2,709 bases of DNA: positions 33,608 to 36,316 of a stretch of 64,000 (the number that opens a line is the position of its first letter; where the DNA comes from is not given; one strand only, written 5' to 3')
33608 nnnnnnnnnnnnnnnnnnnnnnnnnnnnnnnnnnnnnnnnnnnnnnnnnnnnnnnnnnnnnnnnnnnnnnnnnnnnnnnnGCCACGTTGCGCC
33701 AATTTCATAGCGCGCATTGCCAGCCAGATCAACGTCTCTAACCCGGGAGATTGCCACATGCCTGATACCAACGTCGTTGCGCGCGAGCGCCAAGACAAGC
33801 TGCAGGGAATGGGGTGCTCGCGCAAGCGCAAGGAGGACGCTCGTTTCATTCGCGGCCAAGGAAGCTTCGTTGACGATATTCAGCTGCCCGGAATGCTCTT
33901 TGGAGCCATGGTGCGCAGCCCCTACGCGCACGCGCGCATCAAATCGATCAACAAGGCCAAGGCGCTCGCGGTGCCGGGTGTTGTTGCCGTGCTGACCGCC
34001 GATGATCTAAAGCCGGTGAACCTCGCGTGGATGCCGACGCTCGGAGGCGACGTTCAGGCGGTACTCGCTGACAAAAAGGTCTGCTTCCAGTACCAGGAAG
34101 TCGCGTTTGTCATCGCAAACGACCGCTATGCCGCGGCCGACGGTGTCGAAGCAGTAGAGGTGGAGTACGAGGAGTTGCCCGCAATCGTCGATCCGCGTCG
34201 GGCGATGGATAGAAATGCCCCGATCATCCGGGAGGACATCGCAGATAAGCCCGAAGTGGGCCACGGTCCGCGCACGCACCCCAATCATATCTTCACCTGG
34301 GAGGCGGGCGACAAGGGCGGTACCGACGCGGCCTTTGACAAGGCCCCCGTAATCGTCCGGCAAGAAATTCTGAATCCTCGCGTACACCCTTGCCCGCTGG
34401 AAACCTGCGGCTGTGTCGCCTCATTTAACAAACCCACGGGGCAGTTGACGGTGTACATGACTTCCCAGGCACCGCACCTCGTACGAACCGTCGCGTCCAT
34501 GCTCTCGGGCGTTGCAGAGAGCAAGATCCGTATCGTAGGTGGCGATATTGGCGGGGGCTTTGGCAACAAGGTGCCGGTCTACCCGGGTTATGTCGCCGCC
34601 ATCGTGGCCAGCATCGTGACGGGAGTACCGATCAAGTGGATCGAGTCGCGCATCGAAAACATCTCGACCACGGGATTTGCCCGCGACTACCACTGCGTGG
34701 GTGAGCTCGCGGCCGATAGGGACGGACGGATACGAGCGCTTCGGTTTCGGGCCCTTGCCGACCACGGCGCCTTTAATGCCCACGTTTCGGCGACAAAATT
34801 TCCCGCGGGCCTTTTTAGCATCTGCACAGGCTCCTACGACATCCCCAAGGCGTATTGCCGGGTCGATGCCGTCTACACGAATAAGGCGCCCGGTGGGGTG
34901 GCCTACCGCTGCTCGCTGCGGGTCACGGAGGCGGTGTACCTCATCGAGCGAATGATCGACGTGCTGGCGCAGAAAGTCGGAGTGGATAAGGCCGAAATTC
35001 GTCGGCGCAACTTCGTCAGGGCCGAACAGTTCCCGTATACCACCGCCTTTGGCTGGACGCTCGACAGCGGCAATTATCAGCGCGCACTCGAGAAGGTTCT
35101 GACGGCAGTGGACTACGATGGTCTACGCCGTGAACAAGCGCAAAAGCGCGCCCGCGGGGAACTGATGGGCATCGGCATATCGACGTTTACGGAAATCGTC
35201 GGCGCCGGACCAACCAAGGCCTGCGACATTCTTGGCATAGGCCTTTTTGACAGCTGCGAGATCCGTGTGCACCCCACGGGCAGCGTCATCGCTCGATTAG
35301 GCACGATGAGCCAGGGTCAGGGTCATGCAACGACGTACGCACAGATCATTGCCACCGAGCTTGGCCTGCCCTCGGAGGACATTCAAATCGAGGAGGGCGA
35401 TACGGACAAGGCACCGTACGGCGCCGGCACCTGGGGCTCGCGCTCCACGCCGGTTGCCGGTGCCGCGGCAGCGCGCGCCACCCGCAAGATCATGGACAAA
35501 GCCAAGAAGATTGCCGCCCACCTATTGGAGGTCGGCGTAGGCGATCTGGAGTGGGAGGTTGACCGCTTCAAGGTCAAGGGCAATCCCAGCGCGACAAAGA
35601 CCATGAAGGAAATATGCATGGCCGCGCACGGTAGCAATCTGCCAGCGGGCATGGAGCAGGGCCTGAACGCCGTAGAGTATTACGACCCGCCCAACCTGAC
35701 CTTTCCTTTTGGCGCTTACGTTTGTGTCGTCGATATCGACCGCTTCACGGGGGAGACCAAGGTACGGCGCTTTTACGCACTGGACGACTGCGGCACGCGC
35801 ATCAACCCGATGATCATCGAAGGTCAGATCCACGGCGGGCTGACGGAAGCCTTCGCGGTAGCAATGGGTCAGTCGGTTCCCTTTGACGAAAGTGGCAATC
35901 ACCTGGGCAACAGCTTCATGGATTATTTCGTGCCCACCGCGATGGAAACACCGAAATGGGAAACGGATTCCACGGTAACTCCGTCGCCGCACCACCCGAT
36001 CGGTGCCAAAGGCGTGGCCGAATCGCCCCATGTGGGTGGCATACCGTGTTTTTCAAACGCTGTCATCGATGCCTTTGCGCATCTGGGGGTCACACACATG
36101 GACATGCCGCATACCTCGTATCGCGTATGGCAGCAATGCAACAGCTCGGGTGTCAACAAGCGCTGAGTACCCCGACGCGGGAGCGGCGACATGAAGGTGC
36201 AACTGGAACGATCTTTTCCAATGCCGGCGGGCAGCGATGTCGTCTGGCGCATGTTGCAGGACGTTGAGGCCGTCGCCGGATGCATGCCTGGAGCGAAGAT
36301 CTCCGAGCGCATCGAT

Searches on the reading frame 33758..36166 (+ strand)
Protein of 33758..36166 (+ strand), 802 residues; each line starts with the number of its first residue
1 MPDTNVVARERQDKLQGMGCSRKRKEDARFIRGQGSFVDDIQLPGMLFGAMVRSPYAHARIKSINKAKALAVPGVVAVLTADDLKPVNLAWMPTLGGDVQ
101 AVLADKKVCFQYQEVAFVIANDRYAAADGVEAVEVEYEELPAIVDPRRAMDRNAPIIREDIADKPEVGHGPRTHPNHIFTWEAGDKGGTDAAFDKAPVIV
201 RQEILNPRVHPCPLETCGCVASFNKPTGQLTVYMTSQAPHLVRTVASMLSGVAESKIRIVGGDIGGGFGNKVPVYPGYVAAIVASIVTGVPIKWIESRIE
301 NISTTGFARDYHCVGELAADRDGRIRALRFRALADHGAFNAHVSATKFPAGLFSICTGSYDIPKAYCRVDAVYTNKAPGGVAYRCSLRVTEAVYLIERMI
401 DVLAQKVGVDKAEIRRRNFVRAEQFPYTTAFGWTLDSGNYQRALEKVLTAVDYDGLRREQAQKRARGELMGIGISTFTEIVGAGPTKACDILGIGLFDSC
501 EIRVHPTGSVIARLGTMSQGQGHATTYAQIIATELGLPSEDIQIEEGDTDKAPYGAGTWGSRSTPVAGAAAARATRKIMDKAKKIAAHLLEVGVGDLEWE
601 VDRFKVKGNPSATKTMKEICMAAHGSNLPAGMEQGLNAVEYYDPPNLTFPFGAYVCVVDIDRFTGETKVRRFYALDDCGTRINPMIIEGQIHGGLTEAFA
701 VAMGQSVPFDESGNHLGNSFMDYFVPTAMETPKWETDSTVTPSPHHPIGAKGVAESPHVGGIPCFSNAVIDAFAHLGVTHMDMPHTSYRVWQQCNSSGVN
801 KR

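Call 3: search_protein_families(library=pfam, proteins=[window:33758-36166:+], max_evalue=0.01)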
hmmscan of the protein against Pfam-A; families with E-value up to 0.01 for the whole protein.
window:33758-36166:+ (802 aa): 3 families
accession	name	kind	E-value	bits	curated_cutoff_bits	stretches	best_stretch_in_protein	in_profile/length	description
PF20256.3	MoCoBD_2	-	2.7e-81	273.6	27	1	447-732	2-283/283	Molybdopterin cofactor-binding domain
PF02738.23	MoCoBD_1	-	9.3e-69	231.7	27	1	173-419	5-244/244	Molybdopterin cofactor-binding domain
PF01315.27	Ald_Xan_dh_C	-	3.9e-33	114.5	31.3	1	33-141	2-110/110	Aldehyde oxidase and xanthine dehydrogenase, a/b hammerhead domain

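Call 10: search_protein_families(library=ncbifam, proteins=[window:33758-36166:+], max_evalue=0.01)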
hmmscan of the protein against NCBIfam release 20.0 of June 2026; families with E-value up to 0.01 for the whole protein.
window:33758-36166:+ (802 aa): 13 families
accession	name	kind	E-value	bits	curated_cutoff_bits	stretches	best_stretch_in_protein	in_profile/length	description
TIGR02416.1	CO_dehy_Mo_lg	equivalog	0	1383.6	991.15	1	26-792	1-769/770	aerobic carbon-monoxide dehydrogenase large subunit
NF041018.1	glyceraldDH_alpha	equivalog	1.9e-170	568.8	790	1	19-773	4-726/741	glyceraldehyde dehydrogenase subunit alpha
NF040766.1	CODH_aero_grp5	exception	4.4e-140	468.3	950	1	18-783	5-776/785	aerobic carbon-monoxide dehydrogenase large subunit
NF043082.1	XdhA_XDHase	equivalog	7.3e-106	355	780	1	19-798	2-756/758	xanthine dehydrogenase subunit XdhA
NF007426.0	PRK09970.1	equivalog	5.5e-100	335.5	916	1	18-798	6-759/761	xanthine dehydrogenase molybdenum-binding subunit XdhA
TIGR03194.1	4hydrxCoA_A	equivalog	2.1e-95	320.7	994.55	1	32-792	11-744/746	4-hydroxybenzoyl-CoA reductase subunit alpha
TIGR03196.1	pucD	equivalog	8.7e-68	229.4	783.65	1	24-773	9-740/763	xanthine dehydrogenase subunit D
NF045668.1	pterin_aldehy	equivalog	1.7e-67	228.2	1100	1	27-784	184-894/905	molybdopterin-dependent aldehyde oxidoreductase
TIGR02965.1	xanthine_xdhB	equivalog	3.7e-64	217.2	849.5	1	21-794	4-754/758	xanthine dehydrogenase molybdopterin binding subunit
TIGR03313.1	Se_sel_red_Mo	hypoth_equivalog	3.4e-62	210.3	1101.9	1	7-773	157-931/951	molybdopterin-dependent oxidoreductase Mo/Fe-S-binding subunit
TIGR03311.1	Se_dep_XDH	equivalog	8.1e-61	206.1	830.45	2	15-583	158-679/848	selenium-dependent xanthine dehydrogenase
NF041671.1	peri_hyde_PaoC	equivalog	6.2e-42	143.9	1180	1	10-786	10-723/735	aldehyde oxidoreductase molybdenum-binding subunit PaoC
TIGR02969.1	mam_aldehyde_ox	subfamily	4.8e-31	107.1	1912.3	1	32-757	590-1264/1330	aldehyde oxidase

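Call 46: search_dna_similar(query=window:33758-36166:+, collection=plasmids, mode=protein, max_evalue=1e-100, max_rows=40)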
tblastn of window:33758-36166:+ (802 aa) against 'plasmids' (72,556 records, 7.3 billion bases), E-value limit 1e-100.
Records with a match: 136; places in all: 143; records where one place covers at least 80% of the query: 135.
Best place of each record, by identity: 60-80% 16; <60% 120.
By first word of the organism name: Pseudosulfitobacter 41; Sinorhizobium 10; Bacillus 9; Phaeobacter 7; Arthrobacter 6; Ralstonia 5; Azospirillum 5; Neorhizobium 5; Rhizobium 4; Sulfitobacter 4; and 31 more.
By predicted mobility (MOB-suite, as given by PLSDB): non-mobilizable 93; conjugative 33; mobilizable 10.
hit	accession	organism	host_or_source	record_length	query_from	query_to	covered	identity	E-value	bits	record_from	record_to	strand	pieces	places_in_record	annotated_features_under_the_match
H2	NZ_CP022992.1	Paraburkholderia aromaticivorans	-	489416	10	802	99%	71.9%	0e+0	1134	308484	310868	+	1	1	aerobic carbon-monoxide dehydrogenase large subunit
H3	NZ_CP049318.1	Caballeronia sp. SBC2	whole organism,soil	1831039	3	802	100%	71.1%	0e+0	1137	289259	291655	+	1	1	none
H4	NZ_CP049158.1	Caballeronia sp. SBC1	whole organism,soil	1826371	3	802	100%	71.0%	0e+0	1135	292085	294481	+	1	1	none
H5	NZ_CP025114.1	Bradyrhizobium sp. SK17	whole organism,agricultural soil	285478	5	800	99%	66.1%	0e+0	1034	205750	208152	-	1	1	aerobic carbon-monoxide dehydrogenase large subunit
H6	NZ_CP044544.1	Bradyrhizobium betae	Beta vulgaris,Cell culture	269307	5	800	99%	66.1%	0e+0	1034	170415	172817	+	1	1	aerobic carbon-monoxide dehydrogenase large subunit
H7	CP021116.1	Aestuarium zhoushanense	pure culture,tidal flat sample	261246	1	800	100%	65.3%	0e+0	1023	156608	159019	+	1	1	carbon-monoxide dehydrogenase large subunit | carbon monoxide dehydrogenase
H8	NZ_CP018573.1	Marivivens sp. JLT3646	cell culture,shallow-sea hydrothermal ...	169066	1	800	100%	64.9%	0e+0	1021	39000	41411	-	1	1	aerobic carbon-monoxide dehydrogenase large subunit | (2Fe-2S)-binding protein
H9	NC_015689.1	Afipia carboxidovorans OM5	-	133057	10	800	99%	65.6%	0e+0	1019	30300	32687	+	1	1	aerobic carbon-monoxide dehydrogenase large subunit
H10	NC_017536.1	Afipia carboxidovorans OM4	-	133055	10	800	99%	65.6%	0e+0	1019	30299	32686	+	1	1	aerobic carbon-monoxide dehydrogenase large subunit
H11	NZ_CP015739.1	Shinella sp. HZN7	-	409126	1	798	100%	64.9%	0e+0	1004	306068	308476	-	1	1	aerobic carbon-monoxide dehydrogenase large subunit | (2Fe-2S)-binding protein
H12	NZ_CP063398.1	Rhizobium sp. SL42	Amphicarpaea bracteata,Whole ...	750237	3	800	100%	64.8%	0e+0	1025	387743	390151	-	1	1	aerobic carbon-monoxide dehydrogenase large subunit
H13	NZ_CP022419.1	Pseudosulfitobacter pseudonitzschiae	Skeletonema marinoi strain RO5AC,Cell ...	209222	10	800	99%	65.3%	0e+0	1015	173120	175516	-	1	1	aerobic carbon-monoxide dehydrogenase large subunit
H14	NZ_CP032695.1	Rhizobium jaguaris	Calliandra grandiflora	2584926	1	798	100%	64.7%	0e+0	1033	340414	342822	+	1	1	none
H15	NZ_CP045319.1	Roseivivax sp. THAF197b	pure culture,Surface of a polyethylene ...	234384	5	800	99%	64.6%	0e+0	1009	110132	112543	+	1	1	aerobic carbon-monoxide dehydrogenase large subunit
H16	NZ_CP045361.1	Roseivivax sp. THAF40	pure culture,Surface of a polyethylene ...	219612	5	800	99%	64.6%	0e+0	1009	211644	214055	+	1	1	aerobic carbon-monoxide dehydrogenase large subunit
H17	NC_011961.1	Thermomicrobium roseum DSM 5159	-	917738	15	799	98%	60.3%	0e+0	889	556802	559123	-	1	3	aerobic carbon-monoxide dehydrogenase large subunit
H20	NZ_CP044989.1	Deinococcus sp. AJ005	single cell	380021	2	791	99%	55.5%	0e+0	840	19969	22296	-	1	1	aerobic carbon-monoxide dehydrogenase large subunit | (2Fe-2S)-binding protein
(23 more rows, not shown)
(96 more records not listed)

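Call 48: get_annotated_region(hit=H9, flank=9000)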
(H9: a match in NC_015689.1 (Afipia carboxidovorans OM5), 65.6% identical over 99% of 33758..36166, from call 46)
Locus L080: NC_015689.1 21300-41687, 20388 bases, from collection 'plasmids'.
description: Afipia carboxidovorans OM5 plasmid pHCG3, complete sequence
organism: Afipia carboxidovorans OM5 (NCBI taxid 504832)
taxonomy: Bacteria; Pseudomonadota; Alphaproteobacteria; Hyphomicrobiales; Nitrobacteraceae; Afipia; Afipia carboxidovorans; Afipia carboxidovorans OM5
host: -; source: -; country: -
typing (MOB-suite, as given by PLSDB): conjugative; replicon rep_cluster_503; relaxase MOBQ; mating-pair formation MPF_T
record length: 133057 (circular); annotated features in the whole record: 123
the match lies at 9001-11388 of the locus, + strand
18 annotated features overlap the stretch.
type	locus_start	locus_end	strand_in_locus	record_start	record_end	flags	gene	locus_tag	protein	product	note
CDS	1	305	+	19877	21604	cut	-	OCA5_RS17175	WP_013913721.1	type I secretion system permease/ATPase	GO:0030253 - protein secretion by the type I secretion system [Evidence IEA]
CDS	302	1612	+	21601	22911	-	-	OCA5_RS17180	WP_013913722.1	HlyD family type I secretion periplasmic adaptor subunit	GO:0030253 - protein secretion by the type I secretion system [Evidence IEA]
CDS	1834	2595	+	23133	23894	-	-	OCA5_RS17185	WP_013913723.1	ImuA family protein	-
CDS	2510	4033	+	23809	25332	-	-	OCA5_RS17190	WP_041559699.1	DUF6504 family protein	-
CDS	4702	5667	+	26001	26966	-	-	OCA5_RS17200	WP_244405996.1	transporter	-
CDS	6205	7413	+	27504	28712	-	-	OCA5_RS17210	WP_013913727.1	MHYT domain-containing protein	-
CDS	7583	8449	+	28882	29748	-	coxM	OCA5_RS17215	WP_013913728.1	carbon monoxide dehydrogenase medium subunit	-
CDS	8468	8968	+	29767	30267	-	coxS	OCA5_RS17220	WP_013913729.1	carbon monoxide dehydrogenase small subunit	-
CDS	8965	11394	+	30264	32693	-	-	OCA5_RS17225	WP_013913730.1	aerobic carbon-monoxide dehydrogenase large subunit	-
CDS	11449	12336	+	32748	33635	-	-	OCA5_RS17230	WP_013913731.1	MoxR family ATPase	-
CDS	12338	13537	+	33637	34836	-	-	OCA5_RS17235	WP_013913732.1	VWA domain-containing protein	-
CDS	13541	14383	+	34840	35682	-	-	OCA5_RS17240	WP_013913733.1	XdhC family protein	-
CDS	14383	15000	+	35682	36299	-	-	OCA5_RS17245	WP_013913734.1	carbon monoxide dehydrogenase subunit G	-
CDS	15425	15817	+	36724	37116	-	-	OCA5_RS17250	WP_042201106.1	MHYT domain-containing protein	-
CDS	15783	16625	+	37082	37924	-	-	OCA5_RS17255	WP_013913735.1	MHYT domain-containing protein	-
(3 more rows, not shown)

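Call 106: get_annotated_region(hit=H3, flank=9000)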
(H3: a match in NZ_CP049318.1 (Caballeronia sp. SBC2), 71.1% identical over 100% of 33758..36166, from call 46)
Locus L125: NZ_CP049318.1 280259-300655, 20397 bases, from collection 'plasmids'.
description: Caballeronia sp. SBC2 plasmid pSBC2-2, complete sequence
organism: Caballeronia sp. SBC2 (NCBI taxid 2705547)
taxonomy: Bacteria; Pseudomonadota; Betaproteobacteria; Burkholderiales; Burkholderiaceae; Caballeronia; Caballeronia sp. SBC2
host: -; source: whole organism,soil; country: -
typing (MOB-suite, as given by PLSDB): mobilizable; relaxase MOBP
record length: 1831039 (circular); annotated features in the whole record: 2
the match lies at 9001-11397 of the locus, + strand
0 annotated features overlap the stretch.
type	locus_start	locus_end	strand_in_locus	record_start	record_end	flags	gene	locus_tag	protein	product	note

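Call 107: get_annotated_region(hit=H5, flank=9000)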
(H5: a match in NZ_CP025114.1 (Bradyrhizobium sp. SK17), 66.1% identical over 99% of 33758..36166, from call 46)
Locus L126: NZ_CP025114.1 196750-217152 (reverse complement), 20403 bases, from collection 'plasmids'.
description: Bradyrhizobium sp. SK17 strain CBNU plasmid unnamed, complete sequence
organism: Bradyrhizobium sp. SK17 (NCBI taxid 2057741)
taxonomy: Bacteria; Pseudomonadota; Alphaproteobacteria; Hyphomicrobiales; Nitrobacteraceae; Bradyrhizobium; Bradyrhizobium sp. SK17
host: -; source: whole organism,agricultural soil; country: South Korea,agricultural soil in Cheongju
typing (MOB-suite, as given by PLSDB): conjugative; relaxase MOBP; mating-pair formation MPF_T
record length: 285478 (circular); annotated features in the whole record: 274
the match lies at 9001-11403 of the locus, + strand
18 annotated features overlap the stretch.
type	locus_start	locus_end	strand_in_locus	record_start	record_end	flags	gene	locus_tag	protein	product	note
CDS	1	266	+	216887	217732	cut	-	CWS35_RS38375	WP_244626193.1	TonB-dependent receptor plug domain-containing protein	-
CDS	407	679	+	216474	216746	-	-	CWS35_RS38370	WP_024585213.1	hypothetical protein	-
CDS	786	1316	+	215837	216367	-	-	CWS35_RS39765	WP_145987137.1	hypothetical protein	-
CDS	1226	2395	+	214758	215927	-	-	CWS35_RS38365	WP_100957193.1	hypothetical protein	-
CDS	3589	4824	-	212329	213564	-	-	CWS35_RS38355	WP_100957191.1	IS110 family transposase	-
CDS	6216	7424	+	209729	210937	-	-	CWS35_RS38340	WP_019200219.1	MHYT domain-containing protein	-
CDS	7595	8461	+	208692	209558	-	-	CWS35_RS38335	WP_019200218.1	xanthine dehydrogenase family protein subunit M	-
CDS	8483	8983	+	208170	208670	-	-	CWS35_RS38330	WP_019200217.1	(2Fe-2S)-binding protein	-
CDS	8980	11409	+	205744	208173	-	-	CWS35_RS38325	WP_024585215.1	aerobic carbon-monoxide dehydrogenase large subunit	-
CDS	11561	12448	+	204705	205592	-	-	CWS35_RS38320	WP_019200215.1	MoxR family ATPase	-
CDS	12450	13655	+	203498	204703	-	-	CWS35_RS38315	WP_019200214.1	VWA domain-containing protein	-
CDS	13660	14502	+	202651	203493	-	-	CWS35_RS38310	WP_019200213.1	XdhC family protein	-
CDS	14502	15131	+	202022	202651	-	-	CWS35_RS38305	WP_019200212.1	carbon monoxide dehydrogenase subunit G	-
CDS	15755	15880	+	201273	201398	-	-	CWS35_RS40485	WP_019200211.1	hypothetical protein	-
CDS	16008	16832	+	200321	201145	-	-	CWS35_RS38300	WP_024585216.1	IS5 family transposase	-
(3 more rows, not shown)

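Call 108: get_annotated_region(hit=H7, flank=9000)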
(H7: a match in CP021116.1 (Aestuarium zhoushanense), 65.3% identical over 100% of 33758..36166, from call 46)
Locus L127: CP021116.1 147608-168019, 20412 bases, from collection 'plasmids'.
description: Aestuarium zhoushanense strain G7 plasmid unnamed2, complete sequence
organism: Aestuarium zhoushanense (NCBI taxid 2820523)
taxonomy: Bacteria; Pseudomonadota; Alphaproteobacteria; Rhodobacterales; Paracoccaceae; Aestuarium; Aestuarium zhoushanense
host: -; source: pure culture,tidal flat sample; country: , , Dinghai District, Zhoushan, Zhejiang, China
typing (MOB-suite, as given by PLSDB): non-mobilizable
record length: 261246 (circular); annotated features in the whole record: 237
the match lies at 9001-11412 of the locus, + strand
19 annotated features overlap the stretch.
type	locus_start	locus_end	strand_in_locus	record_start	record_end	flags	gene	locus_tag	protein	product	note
CDS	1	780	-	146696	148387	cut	-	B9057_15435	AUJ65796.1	D-lactate dehydrogenase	-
CDS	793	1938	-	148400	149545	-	-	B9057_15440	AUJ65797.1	alpha-hydroxy-acid oxidizing enzyme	-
CDS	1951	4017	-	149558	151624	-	-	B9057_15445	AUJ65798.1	C4-dicarboxylate ABC transporter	-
CDS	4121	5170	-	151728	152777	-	-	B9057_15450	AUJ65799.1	C4-dicarboxylate ABC transporter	-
CDS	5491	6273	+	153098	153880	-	-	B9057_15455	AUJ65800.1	GntR family transcriptional regulator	-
CDS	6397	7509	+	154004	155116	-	-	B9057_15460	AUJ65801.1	carbon monoxide dehydrogenase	-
CDS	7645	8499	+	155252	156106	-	-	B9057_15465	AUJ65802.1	carbon monoxide dehydrogenase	-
CDS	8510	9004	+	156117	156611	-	-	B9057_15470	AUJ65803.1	carbon monoxide dehydrogenase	-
CDS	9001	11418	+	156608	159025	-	-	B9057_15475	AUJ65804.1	carbon-monoxide dehydrogenase large subunit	-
CDS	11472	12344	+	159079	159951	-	-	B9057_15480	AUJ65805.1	ATPase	-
CDS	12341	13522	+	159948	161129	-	-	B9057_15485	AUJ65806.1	carbon monoxide dehydrogenase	-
CDS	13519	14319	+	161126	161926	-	-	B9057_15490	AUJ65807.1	XdhC /CoxI family-like protein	-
CDS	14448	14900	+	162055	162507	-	-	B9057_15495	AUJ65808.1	carbon monoxide dehydrogenase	-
CDS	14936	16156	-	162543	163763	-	-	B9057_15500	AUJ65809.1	sodium:galactoside symporter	-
CDS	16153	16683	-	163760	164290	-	-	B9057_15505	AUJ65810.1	hypothetical protein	-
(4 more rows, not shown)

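Call 109: get_annotated_region(hit=H11, flank=9000)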
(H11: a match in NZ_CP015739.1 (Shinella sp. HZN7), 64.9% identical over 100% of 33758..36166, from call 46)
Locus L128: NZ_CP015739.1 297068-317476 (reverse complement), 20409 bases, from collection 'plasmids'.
description: Shinella sp. HZN7 plasmid pShin-03, complete sequence
organism: Shinella sp. HZN7 (NCBI taxid 879274)
taxonomy: Bacteria; Pseudomonadota; Alphaproteobacteria; Hyphomicrobiales; Rhizobiaceae; Shinella; Shinella sp. HZN7
host: -; source: -; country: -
typing (MOB-suite, as given by PLSDB): non-mobilizable
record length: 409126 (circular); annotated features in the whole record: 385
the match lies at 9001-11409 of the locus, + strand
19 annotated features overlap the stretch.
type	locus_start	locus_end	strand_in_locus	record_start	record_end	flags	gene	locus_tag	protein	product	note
CDS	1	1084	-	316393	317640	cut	-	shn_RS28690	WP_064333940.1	SfnB family sulfur acquisition oxidoreductase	GO:0006790 - sulfur compound metabolic process [Evidence IEA]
CDS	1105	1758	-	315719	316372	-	-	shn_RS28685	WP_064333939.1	methionine ABC transporter permease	GO:0048473 - D-methionine transport [Evidence IEA]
CDS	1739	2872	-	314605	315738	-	-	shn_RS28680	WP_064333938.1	ATP-binding cassette domain-containing protein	-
CDS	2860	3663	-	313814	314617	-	-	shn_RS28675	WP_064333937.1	MetQ/NlpA family ABC transporter substrate-binding protein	-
CDS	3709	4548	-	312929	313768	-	-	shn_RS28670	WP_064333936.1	MetQ/NlpA family ABC transporter substrate-binding protein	-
CDS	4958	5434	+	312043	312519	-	-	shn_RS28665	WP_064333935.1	Hsp20 family protein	-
CDS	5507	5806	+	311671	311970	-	-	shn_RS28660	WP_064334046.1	DUF982 domain-containing protein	-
CDS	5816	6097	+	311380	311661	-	-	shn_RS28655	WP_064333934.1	hypothetical protein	-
CDS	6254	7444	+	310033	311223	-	-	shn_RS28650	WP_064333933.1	MHYT domain-containing protein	-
CDS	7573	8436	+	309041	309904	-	-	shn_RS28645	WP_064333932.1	xanthine dehydrogenase family protein subunit M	-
CDS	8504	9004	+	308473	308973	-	-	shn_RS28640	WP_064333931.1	(2Fe-2S)-binding protein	-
CDS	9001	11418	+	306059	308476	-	-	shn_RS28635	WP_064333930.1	aerobic carbon-monoxide dehydrogenase large subunit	-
CDS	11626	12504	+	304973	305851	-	-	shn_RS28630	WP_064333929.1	MoxR family ATPase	-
CDS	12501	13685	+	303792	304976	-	-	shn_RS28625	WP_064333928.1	VWA domain-containing protein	-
CDS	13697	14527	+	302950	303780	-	-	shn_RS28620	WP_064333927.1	XdhC family protein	-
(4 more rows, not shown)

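Call 110: get_annotated_region(hit=H17, flank=9000)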
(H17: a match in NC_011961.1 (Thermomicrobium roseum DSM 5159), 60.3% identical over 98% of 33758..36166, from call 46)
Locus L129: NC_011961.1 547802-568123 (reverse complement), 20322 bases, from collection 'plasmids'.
description: Thermomicrobium roseum DSM 5159 plasmid unnamed, complete sequence
organism: Thermomicrobium roseum DSM 5159 (NCBI taxid 309801)
taxonomy: Bacteria; Thermomicrobiota; Thermomicrobia; Thermomicrobiales; Thermomicrobiaceae; Thermomicrobium; Thermomicrobium roseum; Thermomicrobium roseum DSM 5159
host: -; source: -; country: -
typing (MOB-suite, as given by PLSDB): non-mobilizable
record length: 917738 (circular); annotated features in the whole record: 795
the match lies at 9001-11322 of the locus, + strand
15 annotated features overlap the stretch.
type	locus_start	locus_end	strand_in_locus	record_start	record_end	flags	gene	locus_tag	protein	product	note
CDS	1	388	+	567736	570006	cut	-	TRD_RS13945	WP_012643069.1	diguanylate cyclase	-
CDS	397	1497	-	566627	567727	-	-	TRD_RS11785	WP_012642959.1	Xaa-Pro peptidase family protein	GO:0006508 - proteolysis [Evidence IEA]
CDS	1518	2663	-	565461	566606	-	-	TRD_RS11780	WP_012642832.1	hypothetical protein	-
CDS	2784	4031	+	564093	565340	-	-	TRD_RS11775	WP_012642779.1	GAF domain-containing sensor histidine kinase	-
CDS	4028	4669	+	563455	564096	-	-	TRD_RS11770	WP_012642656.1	response regulator transcription factor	GO:0000160 - phosphorelay signal transduction system [Evidence IEA]; GO:0006355 - regulation of DNA-templated ...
CDS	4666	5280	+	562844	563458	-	-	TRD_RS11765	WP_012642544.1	nucleotidyltransferase family protein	-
CDS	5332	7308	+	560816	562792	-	-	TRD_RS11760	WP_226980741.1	S9 family peptidase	-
CDS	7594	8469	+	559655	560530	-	-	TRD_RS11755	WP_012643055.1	xanthine dehydrogenase family protein subunit M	-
CDS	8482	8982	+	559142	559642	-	-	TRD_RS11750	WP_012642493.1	(2Fe-2S)-binding protein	-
CDS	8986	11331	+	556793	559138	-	-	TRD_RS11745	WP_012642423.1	aerobic carbon-monoxide dehydrogenase large subunit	-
CDS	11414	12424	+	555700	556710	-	-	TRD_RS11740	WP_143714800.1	XdhC family protein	-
CDS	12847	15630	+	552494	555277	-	acnA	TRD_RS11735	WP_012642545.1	aconitate hydratase AcnA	GO:0006099 - tricarboxylic acid cycle [Evidence IEA]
CDS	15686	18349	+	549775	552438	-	-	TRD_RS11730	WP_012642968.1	pitrilysin family protein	-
CDS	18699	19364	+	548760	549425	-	-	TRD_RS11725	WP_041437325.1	chlorite dismutase family protein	-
CDS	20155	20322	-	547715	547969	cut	-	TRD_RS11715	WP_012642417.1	hypothetical protein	-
